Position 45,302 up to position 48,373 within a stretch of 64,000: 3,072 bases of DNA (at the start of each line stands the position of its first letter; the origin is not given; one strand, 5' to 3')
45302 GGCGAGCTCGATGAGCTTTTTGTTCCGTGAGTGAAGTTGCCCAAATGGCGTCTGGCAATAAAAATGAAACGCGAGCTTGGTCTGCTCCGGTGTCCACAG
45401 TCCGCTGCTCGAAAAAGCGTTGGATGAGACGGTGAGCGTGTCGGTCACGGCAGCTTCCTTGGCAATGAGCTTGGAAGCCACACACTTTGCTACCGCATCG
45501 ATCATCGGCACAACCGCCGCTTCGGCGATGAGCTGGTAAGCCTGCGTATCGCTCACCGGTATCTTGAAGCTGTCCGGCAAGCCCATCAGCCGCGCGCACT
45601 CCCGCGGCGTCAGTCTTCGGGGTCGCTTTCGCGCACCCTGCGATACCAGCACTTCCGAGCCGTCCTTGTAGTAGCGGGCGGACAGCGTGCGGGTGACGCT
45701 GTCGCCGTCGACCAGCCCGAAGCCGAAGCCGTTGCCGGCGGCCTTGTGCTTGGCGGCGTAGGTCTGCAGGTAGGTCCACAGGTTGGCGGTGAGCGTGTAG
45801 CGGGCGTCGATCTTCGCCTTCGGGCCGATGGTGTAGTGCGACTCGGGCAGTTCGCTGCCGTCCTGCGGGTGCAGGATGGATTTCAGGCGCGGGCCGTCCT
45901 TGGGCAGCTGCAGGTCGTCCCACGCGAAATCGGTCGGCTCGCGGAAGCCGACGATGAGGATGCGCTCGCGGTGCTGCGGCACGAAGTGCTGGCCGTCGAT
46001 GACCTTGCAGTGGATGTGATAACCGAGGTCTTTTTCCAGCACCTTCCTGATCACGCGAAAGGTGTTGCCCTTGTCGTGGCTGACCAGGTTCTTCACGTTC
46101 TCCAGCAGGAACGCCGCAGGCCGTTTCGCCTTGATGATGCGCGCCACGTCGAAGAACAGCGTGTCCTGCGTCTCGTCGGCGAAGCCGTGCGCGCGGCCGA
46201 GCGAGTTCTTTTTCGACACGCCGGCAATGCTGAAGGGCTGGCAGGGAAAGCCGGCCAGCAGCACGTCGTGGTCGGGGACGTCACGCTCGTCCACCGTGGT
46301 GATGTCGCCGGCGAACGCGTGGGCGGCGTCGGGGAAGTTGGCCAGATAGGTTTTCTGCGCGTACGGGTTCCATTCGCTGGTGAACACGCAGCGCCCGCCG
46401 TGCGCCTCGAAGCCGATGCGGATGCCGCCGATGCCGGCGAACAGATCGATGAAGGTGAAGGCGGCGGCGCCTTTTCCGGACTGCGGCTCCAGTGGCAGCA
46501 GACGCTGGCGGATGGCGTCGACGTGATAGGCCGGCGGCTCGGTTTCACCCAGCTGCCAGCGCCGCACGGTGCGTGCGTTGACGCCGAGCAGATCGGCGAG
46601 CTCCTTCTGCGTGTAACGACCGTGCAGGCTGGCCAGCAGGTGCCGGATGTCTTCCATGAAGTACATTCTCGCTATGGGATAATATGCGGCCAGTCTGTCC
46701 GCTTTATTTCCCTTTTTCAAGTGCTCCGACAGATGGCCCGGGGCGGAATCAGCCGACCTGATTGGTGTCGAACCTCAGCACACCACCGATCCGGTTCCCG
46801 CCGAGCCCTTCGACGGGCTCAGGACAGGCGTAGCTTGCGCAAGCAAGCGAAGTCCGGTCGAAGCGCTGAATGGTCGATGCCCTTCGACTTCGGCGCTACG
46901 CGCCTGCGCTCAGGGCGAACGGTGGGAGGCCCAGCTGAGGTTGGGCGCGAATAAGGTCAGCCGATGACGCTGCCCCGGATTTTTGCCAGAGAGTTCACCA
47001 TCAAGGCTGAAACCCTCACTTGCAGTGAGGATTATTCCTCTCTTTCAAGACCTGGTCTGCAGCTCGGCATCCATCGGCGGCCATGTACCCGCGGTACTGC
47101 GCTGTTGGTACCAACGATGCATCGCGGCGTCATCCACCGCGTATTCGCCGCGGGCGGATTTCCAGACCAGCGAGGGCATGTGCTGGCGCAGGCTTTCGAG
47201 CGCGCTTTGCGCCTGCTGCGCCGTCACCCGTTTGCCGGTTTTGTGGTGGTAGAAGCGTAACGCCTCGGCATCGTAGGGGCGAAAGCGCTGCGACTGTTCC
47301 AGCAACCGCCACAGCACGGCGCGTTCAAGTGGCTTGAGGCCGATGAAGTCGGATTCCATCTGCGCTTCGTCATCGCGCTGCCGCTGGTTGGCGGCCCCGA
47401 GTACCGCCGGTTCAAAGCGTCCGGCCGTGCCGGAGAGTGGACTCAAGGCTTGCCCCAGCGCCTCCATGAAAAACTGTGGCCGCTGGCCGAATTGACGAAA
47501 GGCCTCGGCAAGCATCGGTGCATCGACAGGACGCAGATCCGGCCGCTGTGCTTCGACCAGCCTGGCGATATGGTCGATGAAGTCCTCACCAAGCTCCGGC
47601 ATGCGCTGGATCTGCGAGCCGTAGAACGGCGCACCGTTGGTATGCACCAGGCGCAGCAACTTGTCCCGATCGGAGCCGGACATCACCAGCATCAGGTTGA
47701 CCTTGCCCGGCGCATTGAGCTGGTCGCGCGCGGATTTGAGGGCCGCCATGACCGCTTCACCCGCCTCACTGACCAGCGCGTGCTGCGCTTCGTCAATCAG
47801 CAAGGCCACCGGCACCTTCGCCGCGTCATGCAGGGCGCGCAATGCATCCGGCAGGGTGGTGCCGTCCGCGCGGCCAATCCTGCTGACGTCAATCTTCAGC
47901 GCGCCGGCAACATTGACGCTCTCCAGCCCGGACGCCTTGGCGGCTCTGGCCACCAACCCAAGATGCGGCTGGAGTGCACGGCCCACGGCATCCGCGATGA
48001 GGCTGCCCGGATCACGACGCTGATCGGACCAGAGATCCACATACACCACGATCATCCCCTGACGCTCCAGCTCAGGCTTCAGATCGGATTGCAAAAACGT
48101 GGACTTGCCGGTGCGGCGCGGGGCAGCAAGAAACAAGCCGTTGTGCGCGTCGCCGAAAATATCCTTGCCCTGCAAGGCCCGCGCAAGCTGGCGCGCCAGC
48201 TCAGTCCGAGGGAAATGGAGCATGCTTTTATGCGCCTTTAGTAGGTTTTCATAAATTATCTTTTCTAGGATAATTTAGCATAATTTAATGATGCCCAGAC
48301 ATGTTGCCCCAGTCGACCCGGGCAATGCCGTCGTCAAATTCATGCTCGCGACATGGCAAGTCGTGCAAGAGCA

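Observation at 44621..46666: Single-chain HTH + 5mC methyltransferase + HNH nuclease: candidate unusual restriction/defence enzyme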

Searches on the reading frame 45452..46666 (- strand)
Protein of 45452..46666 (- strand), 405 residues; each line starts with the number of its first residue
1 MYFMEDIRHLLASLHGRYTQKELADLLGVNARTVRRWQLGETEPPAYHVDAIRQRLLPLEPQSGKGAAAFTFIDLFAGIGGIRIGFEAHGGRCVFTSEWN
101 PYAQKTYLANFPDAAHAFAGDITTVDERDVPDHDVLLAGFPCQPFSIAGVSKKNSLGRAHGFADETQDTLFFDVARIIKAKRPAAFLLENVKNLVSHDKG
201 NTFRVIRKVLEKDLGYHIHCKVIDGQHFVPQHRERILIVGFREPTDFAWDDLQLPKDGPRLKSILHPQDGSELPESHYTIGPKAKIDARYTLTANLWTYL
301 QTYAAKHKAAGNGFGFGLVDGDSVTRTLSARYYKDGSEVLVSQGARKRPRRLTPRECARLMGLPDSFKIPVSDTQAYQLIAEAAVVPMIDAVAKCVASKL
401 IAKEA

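Call 66: search_dna_similar(query=window:45452-46666:-, collection=plasmids, mode=protein, max_rows=25)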
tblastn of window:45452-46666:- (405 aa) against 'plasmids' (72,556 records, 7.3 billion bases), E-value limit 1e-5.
The search stops at 5000 records and this limit was reached: more records match than are counted here, and every count below describes the 5000 best-scoring records only.
Records with a match: at least 5000; places in all: 5423; records where one place covers at least 80% of the query: 4004.
Best place of each record, by identity: 60-80% 20; <60% 4980.
By first word of the organism name: Klebsiella 1877; Escherichia 1031; Salmonella 587; Enterobacter 480; Citrobacter 249; Bacillus 55; Raoultella 47; Enterococcus 46; Vibrio 44; Clostridium 35; and 150 more.
By predicted mobility (MOB-suite, as given by PLSDB): conjugative 3779; non-mobilizable 768; mobilizable 453.
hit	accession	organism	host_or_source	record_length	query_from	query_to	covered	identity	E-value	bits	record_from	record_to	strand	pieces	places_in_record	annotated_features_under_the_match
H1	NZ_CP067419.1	Aeromonas media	cell culture,water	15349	10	404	98%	63.9%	3e-163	514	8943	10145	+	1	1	dcm: DNA (cytosine-5-)-methyltransferase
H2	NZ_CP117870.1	Arthrobacter agilis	cell culture,Middle part of the water ...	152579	4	402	99%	63.1%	1e-160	507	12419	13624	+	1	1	dcm: DNA (cytosine-5-)-methyltransferase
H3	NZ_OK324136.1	Enterobacter asburiae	-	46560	10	405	98%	63.3%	1e-162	513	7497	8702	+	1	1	dcm: DNA (cytosine-5-)-methyltransferase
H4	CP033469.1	Enterobacter cloacae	Penaeus vannamei,cultured bacteria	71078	10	405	98%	63.3%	1e-162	513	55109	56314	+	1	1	dcm: DNA (cytosine-5-)-methyltransferase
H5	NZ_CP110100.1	Enterobacter asburiae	-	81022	10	405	98%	63.3%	1e-162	513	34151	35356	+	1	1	dcm: DNA (cytosine-5-)-methyltransferase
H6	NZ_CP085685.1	Pseudomonas ficuserectae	Mulberry blight tissue sample,Mulberry ...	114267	10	404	98%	63.2%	6e-161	508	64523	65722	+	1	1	dcm: DNA (cytosine-5-)-methyltransferase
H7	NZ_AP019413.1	Pseudomonas syringae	-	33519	10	404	98%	63.2%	1e-160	507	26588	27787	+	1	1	dcm: DNA (cytosine-5-)-methyltransferase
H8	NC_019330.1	Arthrobacter sp. J3.40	heavy aromatic hydrocarbon contaminated ...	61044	4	401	98%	62.0%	2e-159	503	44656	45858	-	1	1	dcm: DNA (cytosine-5-)-methyltransferase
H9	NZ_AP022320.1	Burkholderia sp. THE68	Togo hemipterus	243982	10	396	96%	63.4%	3e-152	483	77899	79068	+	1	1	dcm: DNA (cytosine-5-)-methyltransferase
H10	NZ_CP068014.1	Paenarthrobacter ureafaciens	cell culture,in the nicotine environment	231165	3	401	99%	61.1%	2e-157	498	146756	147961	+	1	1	dcm: DNA (cytosine-5-)-methyltransferase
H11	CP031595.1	Marinibacterium anthonyi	Isolate culture,marine surface water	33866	18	402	95%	61.9%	4e-154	488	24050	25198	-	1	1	dcm: DNA-cytosine methyltransferase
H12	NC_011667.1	Thauera aminoaromatica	-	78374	10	403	97%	60.3%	6e-145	462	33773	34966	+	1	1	dcm: DNA (cytosine-5-)-methyltransferase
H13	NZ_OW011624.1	Thauera humireducens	-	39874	4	405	99%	58.9%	3e-144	460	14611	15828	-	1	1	dcm: DNA (cytosine-5-)-methyltransferase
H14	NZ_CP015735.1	Arthrobacter sp. U41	Purified bacterial strains from deep ...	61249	5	405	99%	58.9%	9e-147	467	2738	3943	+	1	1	dcm: DNA (cytosine-5-)-methyltransferase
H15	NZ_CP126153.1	Sagittula sp. MA-2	Cell culture,Coastal seawater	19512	18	401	95%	61.3%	8e-153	484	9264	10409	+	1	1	dcm: DNA (cytosine-5-)-methyltransferase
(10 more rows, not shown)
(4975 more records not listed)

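Call 67: get_annotated_region(hit=H1, flank=3500)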
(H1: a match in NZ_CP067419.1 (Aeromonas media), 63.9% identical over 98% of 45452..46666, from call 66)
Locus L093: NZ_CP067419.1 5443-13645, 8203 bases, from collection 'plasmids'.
description: Aeromonas media strain E31 plasmid pE31B, complete sequence
organism: Aeromonas media (NCBI taxid 651)
taxonomy: Bacteria; Pseudomonadota; Gammaproteobacteria; Aeromonadales; Aeromonadaceae; Aeromonas; Aeromonas media
host: -; source: cell culture,water; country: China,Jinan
typing (MOB-suite, as given by PLSDB): non-mobilizable; replicon rep_cluster_1068,rep_cluster_2037
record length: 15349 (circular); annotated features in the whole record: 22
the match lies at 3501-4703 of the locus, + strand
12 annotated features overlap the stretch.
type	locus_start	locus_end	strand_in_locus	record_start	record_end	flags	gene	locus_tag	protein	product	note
CDS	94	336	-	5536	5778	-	-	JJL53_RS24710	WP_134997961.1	plasmid replication protein RepB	-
CDS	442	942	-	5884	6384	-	-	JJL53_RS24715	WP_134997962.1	hypothetical protein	-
CDS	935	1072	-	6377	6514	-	-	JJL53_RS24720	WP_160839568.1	hypothetical protein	-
CDS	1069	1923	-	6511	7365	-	-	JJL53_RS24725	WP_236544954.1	site-specific integrase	-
CDS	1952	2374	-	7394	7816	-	-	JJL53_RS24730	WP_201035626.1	hypothetical protein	-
CDS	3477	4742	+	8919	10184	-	dcm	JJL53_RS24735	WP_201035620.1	DNA (cytosine-5-)-methyltransferase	GO:0006304 - DNA modification [Evidence IEA]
CDS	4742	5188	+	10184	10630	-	-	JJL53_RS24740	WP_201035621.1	very short patch repair endonuclease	-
CDS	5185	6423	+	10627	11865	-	-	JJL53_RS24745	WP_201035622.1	type II restriction endonuclease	GO:0009307 - DNA restriction-modification system [Evidence IEA]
CDS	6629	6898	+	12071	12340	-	-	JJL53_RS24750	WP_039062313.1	hypothetical protein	-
CDS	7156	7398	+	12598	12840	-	-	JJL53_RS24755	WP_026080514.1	type II toxin-antitoxin system RelB/DinJ family antitoxin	-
CDS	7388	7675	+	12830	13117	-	-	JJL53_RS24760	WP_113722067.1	type II toxin-antitoxin system RelE/ParE family toxin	GO:0030541 - plasmid partitioning [Evidence IEA]; GO:0051290 - protein heterotetramerization [Evidence IEA]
CDS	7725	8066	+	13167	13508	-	-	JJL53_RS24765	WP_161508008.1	type II toxin-antitoxin system CcdA family antitoxin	-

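Call 68: get_annotated_region(hit=H7, flank=3500)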
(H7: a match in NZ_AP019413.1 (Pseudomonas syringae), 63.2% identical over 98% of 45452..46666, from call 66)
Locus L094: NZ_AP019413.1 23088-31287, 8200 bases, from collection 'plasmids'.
description: Pseudomonas syringae pv. actinidiae strain MAFF613020 plasmid pB26-2, complete sequence
organism: Pseudomonas syringae (NCBI taxid 103796)
taxonomy: Bacteria; Pseudomonadota; Gammaproteobacteria; Pseudomonadales; Pseudomonadaceae; Pseudomonas; Pseudomonas syringae
host: -; source: -; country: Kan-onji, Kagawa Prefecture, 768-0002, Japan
typing (MOB-suite, as given by PLSDB): non-mobilizable; mating-pair formation MPF_T
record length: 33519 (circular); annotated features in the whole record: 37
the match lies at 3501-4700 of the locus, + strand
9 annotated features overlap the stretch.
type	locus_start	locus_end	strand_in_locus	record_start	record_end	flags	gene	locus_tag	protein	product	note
CDS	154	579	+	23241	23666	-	-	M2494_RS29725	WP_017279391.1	S24 family peptidase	-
CDS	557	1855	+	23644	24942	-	-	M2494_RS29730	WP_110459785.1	Y-family DNA polymerase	-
CDS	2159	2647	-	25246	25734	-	-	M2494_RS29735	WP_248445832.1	hypothetical protein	-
CDS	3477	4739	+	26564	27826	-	dcm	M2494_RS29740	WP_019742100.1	DNA (cytosine-5-)-methyltransferase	GO:0006304 - DNA modification [Evidence IEA]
CDS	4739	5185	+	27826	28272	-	vsr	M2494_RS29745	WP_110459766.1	DNA mismatch endonuclease Vsr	GO:0006298 - mismatch repair [Evidence IEA]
CDS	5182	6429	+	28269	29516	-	-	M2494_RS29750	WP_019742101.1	type II restriction endonuclease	GO:0009307 - DNA restriction-modification system [Evidence IEA]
CDS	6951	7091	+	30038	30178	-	-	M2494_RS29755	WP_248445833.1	hypothetical protein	-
CDS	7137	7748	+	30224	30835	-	-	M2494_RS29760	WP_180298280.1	AAA family ATPase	-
CDS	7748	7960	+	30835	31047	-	-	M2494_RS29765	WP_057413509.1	plasmid partition protein ParG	-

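Call 69: get_annotated_region(hit=H12, flank=3500)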
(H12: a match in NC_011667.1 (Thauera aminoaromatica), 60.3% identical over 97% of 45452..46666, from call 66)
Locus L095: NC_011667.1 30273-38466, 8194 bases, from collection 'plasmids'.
description: Thauera aminoaromatica plasmid pTha01, complete sequence
organism: Thauera aminoaromatica (NCBI taxid 164330)
taxonomy: Bacteria; Pseudomonadota; Betaproteobacteria; Rhodocyclales; Zoogloeaceae; Thauera; Thauera aminoaromatica
host: -; source: -; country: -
typing (MOB-suite, as given by PLSDB): non-mobilizable; replicon rep_cluster_1815
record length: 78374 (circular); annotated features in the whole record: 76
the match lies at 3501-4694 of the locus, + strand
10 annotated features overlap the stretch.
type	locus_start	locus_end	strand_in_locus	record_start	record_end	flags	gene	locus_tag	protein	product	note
CDS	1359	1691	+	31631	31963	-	-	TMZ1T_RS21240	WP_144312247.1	hypothetical protein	-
CDS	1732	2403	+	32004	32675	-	-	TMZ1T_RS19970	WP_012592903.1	recombinase family protein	GO:0006310 - DNA recombination [Evidence IEA]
CDS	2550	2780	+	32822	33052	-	-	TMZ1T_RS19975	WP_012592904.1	hypothetical protein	-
CDS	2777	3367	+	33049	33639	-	-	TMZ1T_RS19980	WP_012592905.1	hypothetical protein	-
CDS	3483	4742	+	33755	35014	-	dcm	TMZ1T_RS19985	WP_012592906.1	DNA (cytosine-5-)-methyltransferase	GO:0006304 - DNA modification [Evidence IEA]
CDS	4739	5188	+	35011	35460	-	vsr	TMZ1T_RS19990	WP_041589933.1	DNA mismatch endonuclease Vsr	GO:0006298 - mismatch repair [Evidence IEA]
CDS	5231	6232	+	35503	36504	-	-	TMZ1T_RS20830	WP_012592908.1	HNH endonuclease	-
CDS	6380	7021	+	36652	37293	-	-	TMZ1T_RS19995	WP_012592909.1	AAA family ATPase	-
CDS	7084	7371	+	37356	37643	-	-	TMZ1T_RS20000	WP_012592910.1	ribbon-helix-helix protein, CopG family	GO:0006355 - regulation of DNA-templated transcription [Evidence IEA]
CDS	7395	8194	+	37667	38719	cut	-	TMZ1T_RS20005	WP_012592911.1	replication protein RepA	-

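Call 71: search_protein_families(library=pfam, proteins=[L095:5231-6229:+, L093:5185-6420:+, L094:5182-6426:+], max_evalue=0.01)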
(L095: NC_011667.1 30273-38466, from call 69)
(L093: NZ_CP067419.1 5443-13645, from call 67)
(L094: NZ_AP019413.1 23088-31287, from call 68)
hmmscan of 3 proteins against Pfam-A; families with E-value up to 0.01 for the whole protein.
L095:5231-6229:+ (333 aa): 3 families
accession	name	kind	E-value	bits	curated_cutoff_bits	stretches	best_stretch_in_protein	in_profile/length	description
PF13391.12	HNH_2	-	2.9e-13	49.9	21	1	225-278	1-65/66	HNH endonuclease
PF09217.15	EcoRII-N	-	0.00047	20.4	25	1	29-109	10-88/154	Restriction endonuclease EcoRII, N-terminal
PF01844.29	HNH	-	0.0046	17.5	21.4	1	225-265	1-38/47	HNH endonuclease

L093:5185-6420:+ (412 aa): 1 family
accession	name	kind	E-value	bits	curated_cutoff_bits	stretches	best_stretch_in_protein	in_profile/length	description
PF09019.17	EcoRII-C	-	2.2e-65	220.2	25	1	236-403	1-165/165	EcoRII C terminal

L094:5182-6426:+ (415 aa): 1 family
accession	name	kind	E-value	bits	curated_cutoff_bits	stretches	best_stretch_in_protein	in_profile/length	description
PF09019.17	EcoRII-C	-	2.9e-66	223.1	25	1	236-405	1-164/165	EcoRII C terminal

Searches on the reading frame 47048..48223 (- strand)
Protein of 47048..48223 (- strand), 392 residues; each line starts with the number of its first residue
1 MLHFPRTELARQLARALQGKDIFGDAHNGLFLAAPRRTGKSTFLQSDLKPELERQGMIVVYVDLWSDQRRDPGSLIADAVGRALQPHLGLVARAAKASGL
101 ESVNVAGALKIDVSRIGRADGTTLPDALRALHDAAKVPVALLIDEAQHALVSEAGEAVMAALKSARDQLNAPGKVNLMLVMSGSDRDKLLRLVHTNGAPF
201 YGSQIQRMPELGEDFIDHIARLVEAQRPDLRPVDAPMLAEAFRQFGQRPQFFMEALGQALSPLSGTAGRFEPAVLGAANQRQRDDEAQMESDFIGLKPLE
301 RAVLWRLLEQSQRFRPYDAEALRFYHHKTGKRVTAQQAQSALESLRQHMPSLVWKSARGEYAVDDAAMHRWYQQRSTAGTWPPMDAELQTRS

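Call 4: search_protein_families(library=pfam, proteins=[window:47048-48223:-], max_evalue=0.01)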
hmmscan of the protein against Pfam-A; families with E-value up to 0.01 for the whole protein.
window:47048-48223:- (392 aa): 3 families
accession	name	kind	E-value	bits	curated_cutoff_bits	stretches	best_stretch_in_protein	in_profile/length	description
PF13401.12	AAA_22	-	2.5e-06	28.3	27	1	30-183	8-124/130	AAA domain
PF13173.12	AAA_14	-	0.0024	18.3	27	0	32-67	7-42/129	AAA domain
PF01637.24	ATPase_2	-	0.0098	16.2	33.2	0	35-185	28-156/225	ATPase domain predominantly from Archaea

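Call 5: search_protein_families(library=ncbifam, proteins=[window:47048-48223:-], max_evalue=0.01)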
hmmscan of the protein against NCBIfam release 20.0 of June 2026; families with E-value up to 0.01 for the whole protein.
window:47048-48223:- (392 aa): 0 families

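Call 6: search_protein_families(library=padloc, proteins=[window:47048-48223:-], max_evalue=0.01)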
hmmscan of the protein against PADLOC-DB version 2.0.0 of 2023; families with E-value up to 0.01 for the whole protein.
window:47048-48223:- (392 aa): 0 families
